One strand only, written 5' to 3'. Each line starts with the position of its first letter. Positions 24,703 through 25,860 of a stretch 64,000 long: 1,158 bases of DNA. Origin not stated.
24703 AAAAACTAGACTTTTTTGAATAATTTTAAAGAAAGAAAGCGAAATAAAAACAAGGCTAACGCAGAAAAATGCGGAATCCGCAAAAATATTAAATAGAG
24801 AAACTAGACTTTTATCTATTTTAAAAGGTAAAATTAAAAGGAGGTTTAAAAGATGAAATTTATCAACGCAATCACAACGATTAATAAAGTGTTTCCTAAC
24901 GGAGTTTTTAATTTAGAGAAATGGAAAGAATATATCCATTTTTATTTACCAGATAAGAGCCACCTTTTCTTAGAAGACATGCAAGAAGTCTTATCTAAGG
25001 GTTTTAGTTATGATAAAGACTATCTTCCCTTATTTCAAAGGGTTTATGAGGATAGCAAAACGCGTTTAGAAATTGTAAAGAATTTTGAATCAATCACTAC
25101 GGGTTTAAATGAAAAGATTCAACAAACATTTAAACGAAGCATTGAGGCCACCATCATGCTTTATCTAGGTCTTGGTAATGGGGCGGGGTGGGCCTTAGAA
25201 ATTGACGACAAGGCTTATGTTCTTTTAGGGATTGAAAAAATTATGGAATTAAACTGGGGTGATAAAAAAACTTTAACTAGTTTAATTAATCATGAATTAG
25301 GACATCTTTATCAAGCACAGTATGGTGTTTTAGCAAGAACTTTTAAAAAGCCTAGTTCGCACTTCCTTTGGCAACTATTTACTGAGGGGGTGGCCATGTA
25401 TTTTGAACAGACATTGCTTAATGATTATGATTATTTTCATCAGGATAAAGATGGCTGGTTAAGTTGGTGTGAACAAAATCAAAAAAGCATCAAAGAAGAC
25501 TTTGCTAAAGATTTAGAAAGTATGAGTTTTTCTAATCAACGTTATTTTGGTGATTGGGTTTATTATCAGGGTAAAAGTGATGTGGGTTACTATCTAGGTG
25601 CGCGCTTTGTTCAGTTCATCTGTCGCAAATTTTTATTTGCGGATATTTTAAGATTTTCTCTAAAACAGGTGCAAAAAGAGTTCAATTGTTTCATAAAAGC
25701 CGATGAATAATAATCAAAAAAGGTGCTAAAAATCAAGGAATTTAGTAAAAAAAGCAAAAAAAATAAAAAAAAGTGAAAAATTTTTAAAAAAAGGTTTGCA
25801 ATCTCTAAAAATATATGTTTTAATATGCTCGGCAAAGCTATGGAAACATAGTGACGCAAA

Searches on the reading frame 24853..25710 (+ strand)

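Call 32: search_protein_families(library=pfam, proteins=[window:24853-25710:+], max_evalue=0.001)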
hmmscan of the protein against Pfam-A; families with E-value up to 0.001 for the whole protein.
window:24853-25710:+ (285 aa): 1 family
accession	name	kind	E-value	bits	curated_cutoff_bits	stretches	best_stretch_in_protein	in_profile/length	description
PF18958.6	DUF5700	-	1.8e-06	28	25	1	49-265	37-260/283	Putative zinc dependent peptidase (DUF5700)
